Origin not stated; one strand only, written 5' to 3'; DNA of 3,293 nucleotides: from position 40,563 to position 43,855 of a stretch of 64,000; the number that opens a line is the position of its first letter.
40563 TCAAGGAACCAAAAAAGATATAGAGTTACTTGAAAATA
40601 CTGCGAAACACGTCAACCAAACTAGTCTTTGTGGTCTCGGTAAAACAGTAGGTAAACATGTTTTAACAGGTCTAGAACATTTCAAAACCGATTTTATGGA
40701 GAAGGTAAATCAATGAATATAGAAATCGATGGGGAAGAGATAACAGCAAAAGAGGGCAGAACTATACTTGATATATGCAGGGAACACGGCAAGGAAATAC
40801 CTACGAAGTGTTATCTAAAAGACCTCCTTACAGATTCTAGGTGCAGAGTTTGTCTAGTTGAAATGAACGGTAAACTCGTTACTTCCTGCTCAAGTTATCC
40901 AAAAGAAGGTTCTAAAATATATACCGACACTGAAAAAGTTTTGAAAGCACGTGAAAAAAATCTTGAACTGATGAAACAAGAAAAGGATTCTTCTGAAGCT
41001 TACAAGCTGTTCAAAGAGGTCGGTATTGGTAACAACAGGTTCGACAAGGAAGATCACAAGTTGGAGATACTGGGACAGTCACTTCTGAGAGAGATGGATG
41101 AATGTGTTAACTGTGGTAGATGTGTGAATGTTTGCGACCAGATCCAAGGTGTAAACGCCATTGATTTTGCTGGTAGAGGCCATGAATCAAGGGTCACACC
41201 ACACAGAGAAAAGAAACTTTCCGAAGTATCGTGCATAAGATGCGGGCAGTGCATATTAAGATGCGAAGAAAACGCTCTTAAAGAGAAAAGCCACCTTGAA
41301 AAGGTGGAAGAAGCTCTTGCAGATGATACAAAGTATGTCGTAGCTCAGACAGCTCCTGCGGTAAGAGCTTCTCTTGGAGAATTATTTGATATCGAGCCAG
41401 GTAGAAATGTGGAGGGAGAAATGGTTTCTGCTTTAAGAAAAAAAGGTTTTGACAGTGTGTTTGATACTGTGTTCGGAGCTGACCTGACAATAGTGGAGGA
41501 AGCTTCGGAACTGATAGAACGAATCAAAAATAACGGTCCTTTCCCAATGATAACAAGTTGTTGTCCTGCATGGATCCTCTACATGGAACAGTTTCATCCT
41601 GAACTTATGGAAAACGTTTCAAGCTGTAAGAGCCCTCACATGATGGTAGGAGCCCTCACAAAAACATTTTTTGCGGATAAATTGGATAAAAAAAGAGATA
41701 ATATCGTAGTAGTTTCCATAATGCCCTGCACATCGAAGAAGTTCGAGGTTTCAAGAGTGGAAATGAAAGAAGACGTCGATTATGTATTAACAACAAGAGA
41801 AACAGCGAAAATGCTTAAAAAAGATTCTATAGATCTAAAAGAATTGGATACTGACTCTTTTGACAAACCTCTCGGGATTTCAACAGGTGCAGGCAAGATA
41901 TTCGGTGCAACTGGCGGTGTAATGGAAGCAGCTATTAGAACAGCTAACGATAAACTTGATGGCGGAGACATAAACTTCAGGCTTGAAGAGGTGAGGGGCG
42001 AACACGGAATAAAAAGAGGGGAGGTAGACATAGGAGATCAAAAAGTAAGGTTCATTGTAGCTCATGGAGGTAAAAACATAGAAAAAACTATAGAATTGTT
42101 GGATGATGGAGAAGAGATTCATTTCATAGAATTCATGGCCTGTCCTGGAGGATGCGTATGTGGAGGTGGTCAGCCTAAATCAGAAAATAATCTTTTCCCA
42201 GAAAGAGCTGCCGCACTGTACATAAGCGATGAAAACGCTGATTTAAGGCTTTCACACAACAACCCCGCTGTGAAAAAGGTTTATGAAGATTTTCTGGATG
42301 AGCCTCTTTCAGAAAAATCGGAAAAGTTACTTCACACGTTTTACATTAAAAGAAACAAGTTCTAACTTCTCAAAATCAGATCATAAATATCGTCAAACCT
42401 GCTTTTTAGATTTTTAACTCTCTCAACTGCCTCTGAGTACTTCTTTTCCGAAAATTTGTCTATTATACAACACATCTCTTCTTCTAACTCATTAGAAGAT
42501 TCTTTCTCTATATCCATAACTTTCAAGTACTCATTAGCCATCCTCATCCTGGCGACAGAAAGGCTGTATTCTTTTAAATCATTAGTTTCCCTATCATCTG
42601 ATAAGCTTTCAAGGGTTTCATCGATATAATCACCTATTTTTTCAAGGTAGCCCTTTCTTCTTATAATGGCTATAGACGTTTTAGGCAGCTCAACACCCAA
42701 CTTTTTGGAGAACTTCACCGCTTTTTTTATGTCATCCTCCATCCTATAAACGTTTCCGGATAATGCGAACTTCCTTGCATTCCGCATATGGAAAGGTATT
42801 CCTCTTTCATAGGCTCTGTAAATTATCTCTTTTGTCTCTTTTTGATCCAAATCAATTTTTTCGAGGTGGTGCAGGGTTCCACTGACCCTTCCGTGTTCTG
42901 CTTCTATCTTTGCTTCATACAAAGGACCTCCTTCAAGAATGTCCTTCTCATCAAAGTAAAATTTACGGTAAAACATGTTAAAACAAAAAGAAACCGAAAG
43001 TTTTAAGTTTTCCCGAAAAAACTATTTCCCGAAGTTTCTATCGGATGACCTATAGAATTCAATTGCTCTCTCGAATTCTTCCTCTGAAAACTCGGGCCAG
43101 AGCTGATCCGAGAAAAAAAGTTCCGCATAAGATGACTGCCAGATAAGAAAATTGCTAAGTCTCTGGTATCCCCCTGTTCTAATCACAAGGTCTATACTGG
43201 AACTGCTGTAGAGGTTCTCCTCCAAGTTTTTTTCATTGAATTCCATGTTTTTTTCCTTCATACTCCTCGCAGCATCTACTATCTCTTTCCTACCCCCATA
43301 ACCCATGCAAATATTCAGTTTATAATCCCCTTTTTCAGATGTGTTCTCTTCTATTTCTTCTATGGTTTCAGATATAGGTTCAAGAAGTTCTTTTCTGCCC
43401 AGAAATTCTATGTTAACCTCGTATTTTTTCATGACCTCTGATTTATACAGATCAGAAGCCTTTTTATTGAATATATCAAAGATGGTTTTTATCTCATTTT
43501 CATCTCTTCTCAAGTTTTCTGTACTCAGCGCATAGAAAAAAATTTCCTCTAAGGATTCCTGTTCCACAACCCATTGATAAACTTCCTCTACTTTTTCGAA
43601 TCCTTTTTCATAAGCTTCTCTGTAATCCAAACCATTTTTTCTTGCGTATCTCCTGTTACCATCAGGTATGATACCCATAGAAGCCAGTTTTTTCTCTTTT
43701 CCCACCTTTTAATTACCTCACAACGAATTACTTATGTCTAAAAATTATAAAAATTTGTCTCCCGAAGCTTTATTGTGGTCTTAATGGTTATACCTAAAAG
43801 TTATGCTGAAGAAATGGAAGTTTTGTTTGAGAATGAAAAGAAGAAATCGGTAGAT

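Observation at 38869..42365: Bacterial-style three-subunit [FeFe]-hydrogenase operon with a minimal HydB and a TM1266-like regulator, embedded in an archaeal gene context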

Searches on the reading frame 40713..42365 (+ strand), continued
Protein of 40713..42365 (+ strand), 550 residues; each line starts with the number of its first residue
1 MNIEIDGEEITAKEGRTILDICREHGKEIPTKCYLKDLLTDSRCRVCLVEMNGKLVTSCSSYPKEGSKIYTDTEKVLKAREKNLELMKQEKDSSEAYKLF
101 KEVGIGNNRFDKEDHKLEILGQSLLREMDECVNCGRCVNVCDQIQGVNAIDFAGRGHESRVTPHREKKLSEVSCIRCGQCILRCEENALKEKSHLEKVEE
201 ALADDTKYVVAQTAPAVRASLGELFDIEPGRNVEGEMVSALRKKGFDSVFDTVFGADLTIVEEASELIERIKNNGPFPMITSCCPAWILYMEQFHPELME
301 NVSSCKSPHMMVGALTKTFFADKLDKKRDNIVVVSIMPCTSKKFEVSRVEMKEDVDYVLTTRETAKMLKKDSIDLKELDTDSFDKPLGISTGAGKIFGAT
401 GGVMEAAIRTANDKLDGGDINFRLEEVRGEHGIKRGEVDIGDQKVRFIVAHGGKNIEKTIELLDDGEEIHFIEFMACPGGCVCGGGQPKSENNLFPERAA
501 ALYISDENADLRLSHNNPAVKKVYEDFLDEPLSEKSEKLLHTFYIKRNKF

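Call 92: fold_search(model_id=the predicted structure, library=pdb)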
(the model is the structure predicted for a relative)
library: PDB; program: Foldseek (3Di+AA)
matches with E <= 10: 750; with E <= 0.001: 132
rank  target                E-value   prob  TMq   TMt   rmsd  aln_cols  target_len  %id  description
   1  9bov_B                6.3e-31  1.00  0.86  0.62   3.5       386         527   38  Structure of electron bifurcating Nfn-ABC complexed with NAD from Caldicellulosiruptor saccharolyticus (released 2025-03-05)
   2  9bp5_B                1.8e-30  1.00  0.86  0.56   3.5       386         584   38  Structure of electron bifurcating Nfn-ABC holoenzyme from Caldicellulosiruptor saccharolyticus (released 2025-03-05)
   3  7p5h_B                3.6e-30  1.00  0.85  0.58   3.2       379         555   32  TmHydABC- D2 map (released 2022-09-14)
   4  7t2r_B                3.8e-30  1.00  0.87  0.76   3.4       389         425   36  Structure of electron bifurcating Ni-Fe hydrogenase complex HydABCSL in FMN-free apo state (released 2022-03-16)
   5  9n5u_B                5.6e-30  1.00  0.88  0.57   3.3       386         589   37  Structure of the Thermococcus sibiricus NfnABC complex (released 2025-05-07)
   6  9n5v_B                8.7e-30  1.00  0.88  0.57   2.9       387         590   37  Structure of the NAD(H)-bound Thermococcus sibiricus NfnABC complex (released 2025-05-07)
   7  8a5e_B                8.7e-30  1.00  0.82  0.69   3.6       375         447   33  Cryo-EM structure of the electron bifurcating Fe-Fe hydrogenase HydABC complex from Acetobacterium woodii in the reduc (released 2023-02-22)
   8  8a6t_B                1.0e-29  1.00  0.87  0.53   3.1       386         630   37  Cryo-EM structure of the electron bifurcating Fe-Fe hydrogenase HydABC complex from Thermoanaerobacter kivui in the re (released 2023-02-15)
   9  6r7p_D                1.3e-29  1.00  0.86  0.77   3.2       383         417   37  Crystal structure of oxidized Aquifex aeolicus NADH-quinone oxidoreductase subunits NuoE and NuoF S96M (released 2019-06-26)
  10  9mqx_B                1.4e-29  1.00  0.87  0.53   3.4       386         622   35  Electron-bifurcating Tungstopyranopterin-containing aldehyde oxidoreductase with NADH (released 2025-07-16)
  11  3i9v_1                1.4e-29  1.00  0.87  0.74   3.3       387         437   35  Crystal structure of the hydrophilic domain of respiratory complex I from Thermus thermophilus, oxidized, 2 mol/ASU (released 2009-09-15)
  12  6r7p_B                1.5e-29  1.00  0.86  0.77   2.9       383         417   37  Crystal structure of oxidized Aquifex aeolicus NADH-quinone oxidoreductase subunits NuoE and NuoF S96M (released 2019-06-26)
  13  7p8n_B                2.6e-29  1.00  0.87  0.54   3.2       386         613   32  TmHydABC- T. maritima hydrogenase with bridge closed (released 2022-09-14)
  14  2fug_1                3.3e-29  1.00  0.86  0.75   3.1       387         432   35  Crystal structure of the hydrophilic domain of respiratory complex I from Thermus thermophilus (released 2006-02-14)
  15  6saq_B                3.8e-29  1.00  0.87  0.78   2.9       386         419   37  wild-type NuoEF from Aquifex aeolicus bound to NADH-OH (released 2020-07-22)
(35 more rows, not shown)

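Call 93: find_encoding_contigs(protein=P0060, flank=9000, max_places=1)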
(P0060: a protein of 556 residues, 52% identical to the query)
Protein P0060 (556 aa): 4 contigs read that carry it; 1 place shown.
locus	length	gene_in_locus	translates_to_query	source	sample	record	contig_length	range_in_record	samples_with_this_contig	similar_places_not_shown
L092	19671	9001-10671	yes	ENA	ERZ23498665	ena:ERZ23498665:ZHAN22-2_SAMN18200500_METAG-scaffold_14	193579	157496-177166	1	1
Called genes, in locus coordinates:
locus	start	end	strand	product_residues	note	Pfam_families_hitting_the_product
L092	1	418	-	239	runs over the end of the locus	PF00696:AA_kinase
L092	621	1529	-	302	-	PF25025:EF-Ts_N (weak), PF00889:EF_TS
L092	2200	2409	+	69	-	-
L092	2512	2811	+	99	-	-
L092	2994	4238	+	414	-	PF03739:LptF_LptG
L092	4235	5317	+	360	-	PF03739:LptF_LptG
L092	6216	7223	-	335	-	-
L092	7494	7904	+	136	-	PF01257:2Fe-2S_thioredx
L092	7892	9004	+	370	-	PF01512:Complex1_51K, PF10589:NADH_4Fe-4S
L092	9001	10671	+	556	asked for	PF00111:Fer2 (weak), PF13510:Fer2_4, PF12838:Fer4_7, PF13187:Fer4_9 (weak), PF13237:Fer4_10 (weak), PF14697:Fer4_21 (weak), PF02906:Fe_hyd_lg_C, PF02256:Fe_hyd_SSU, +3 more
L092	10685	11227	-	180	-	-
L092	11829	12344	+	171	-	PF02572:CobA_CobO_BtuR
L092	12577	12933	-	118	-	-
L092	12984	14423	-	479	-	PF05221:AdoHcyase, PF00670:AdoHcyase_NAD, PF02826:2-Hacid_dh_C (weak)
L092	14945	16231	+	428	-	PF03952:Enolase_N, PF00113:Enolase_C, PF07476:MAAL_C (weak)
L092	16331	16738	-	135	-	-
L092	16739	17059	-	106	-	PF13453:Zn_ribbon_TFIIB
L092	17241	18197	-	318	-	PF27225:AF_1859_N (weak), PF10040:CRISPR_Cas6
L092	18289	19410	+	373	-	PF01702:TGT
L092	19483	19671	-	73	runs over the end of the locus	-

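Call 94: find_encoding_contigs(protein=P0023, flank=9000, max_places=1)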
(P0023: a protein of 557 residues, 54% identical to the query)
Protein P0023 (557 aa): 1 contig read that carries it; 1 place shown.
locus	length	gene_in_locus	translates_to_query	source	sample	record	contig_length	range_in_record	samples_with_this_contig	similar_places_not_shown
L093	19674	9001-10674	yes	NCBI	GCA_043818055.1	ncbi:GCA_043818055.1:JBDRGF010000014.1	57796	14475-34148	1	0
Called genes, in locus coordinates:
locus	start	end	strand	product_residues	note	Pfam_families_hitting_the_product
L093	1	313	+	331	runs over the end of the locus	-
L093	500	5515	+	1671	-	-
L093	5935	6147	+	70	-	PF02635:DsrE (weak)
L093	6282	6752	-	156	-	PF02590:SPOUT_MTase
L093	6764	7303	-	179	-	-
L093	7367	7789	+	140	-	PF01257:2Fe-2S_thioredx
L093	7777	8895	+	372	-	PF01512:Complex1_51K, PF10531:SLBB (weak), PF10589:NADH_4Fe-4S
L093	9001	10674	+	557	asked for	PF13510:Fer2_4, PF12838:Fer4_7, PF13187:Fer4_9 (weak), PF13237:Fer4_10 (weak), PF14697:Fer4_21 (weak), PF22117:Fer4_Nqo3, PF02906:Fe_hyd_lg_C, PF02256:Fe_hyd_SSU, +3 more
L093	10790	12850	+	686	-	-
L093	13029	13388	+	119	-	-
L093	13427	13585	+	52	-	-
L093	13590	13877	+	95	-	PF01042:Ribonuc_L-PSP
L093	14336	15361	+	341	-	PF02661:Fic, PF12728:HTH_17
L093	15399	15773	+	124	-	PF12680:SnoaL_2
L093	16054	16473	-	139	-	-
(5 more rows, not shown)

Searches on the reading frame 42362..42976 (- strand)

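Call 4: search_protein_families(library=pfam, proteins=[window:42362-42976:-], max_evalue=0.01)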
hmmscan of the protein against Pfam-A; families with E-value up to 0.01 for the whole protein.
window:42362-42976:- (204 aa): 2 families
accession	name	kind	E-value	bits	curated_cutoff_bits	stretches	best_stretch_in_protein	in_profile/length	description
PF16712.10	SCAB_CC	-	0.007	16.7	25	0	78-123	27-72/168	Coiled-coil regions of plant-specific actin-binding protein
PF05164.18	ZapA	-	0.0074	17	23.8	0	108-192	19-86/88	Cell division protein ZapA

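Call 5: search_protein_families(library=ncbifam, proteins=[window:42362-42976:-], max_evalue=0.01)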
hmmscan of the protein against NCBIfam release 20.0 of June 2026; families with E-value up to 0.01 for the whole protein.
window:42362-42976:- (204 aa): 0 families

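Call 61: search_protein_families(library=ncbifam, proteins=[window:42362-42976:-], max_evalue=0.001)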
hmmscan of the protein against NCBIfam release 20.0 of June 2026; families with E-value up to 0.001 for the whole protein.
window:42362-42976:- (204 aa): 0 families

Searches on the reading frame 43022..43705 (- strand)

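Call 4: search_protein_families(library=pfam, proteins=[window:43022-43705:-], max_evalue=0.01)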
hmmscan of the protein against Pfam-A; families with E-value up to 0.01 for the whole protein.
window:43022-43705:- (227 aa): 1 family
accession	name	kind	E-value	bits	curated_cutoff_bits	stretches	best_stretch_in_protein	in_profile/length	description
PF01255.24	Prenyltransf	-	9.4e-63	212.1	27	1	13-226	1-219/219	Putative undecaprenyl diphosphate synthase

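Call 5: search_protein_families(library=ncbifam, proteins=[window:43022-43705:-], max_evalue=0.01)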
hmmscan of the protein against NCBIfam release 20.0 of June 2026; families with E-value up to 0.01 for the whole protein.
window:43022-43705:- (227 aa): 16 families
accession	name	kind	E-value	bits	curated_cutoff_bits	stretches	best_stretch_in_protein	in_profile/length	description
TIGR00055.1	uppS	equivalog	4.8e-54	183.2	109.55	1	10-226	5-228/228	polyprenyl diphosphate synthase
NF011409.0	PRK14835.1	equivalog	2.8e-50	171.2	425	1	9-227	48-279/279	isoprenyl transferase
NF011403.0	PRK14828.1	equivalog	2.9e-48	164.5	348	1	7-227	29-258/258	isoprenyl transferase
NF011405.0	PRK14830.1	equivalog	1.3e-45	156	304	1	8-227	24-250/251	undecaprenyl pyrophosphate synthase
NF011407.0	PRK14833.1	equivalog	4.1e-45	154.2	325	1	6-227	4-231/233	di-trans,poly-cis-decaprenylcistransferase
NF011406.0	PRK14831.1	subfamily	1.9e-44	151.7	375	1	9-227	26-251/256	undecaprenyl pyrophosphate synthase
NF011412.0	PRK14839.1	equivalog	1.7e-41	142.2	334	1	9-226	12-227/240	di-trans,poly-cis-decaprenylcistransferase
NF011414.0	PRK14841.1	equivalog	5.2e-41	140.8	401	1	10-226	7-228/233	isoprenyl transferase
NF011404.0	PRK14829.1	equivalog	2.4e-38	131.9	372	1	9-227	33-258/260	isoprenyl transferase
NF011415.0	PRK14842.1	equivalog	6.7e-38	130.5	360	1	10-226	12-236/241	isoprenyl transferase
NF011410.0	PRK14837.1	equivalog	7.2e-38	130.4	342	1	8-227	8-230/230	undecaprenyl pyrophosphate synthase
NF011408.0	PRK14834.1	equivalog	7.7e-38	130.4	348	1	8-226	19-244/252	isoprenyl transferase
NF007596.1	PRK10240.1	equivalog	6.4e-36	123.9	418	1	10-226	19-242/251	(2E,6E)-farnesyl-diphosphate-specific ditrans,polycis-undecaprenyl-diphosphate synthase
NF011411.0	PRK14838.1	equivalog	1.1e-31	110.1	417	1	10-227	16-238/244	isoprenyl transferase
NF011402.0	PRK14827.1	equivalog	4.2e-31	108.4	535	1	10-227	71-295/296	decaprenyl diphosphate synthase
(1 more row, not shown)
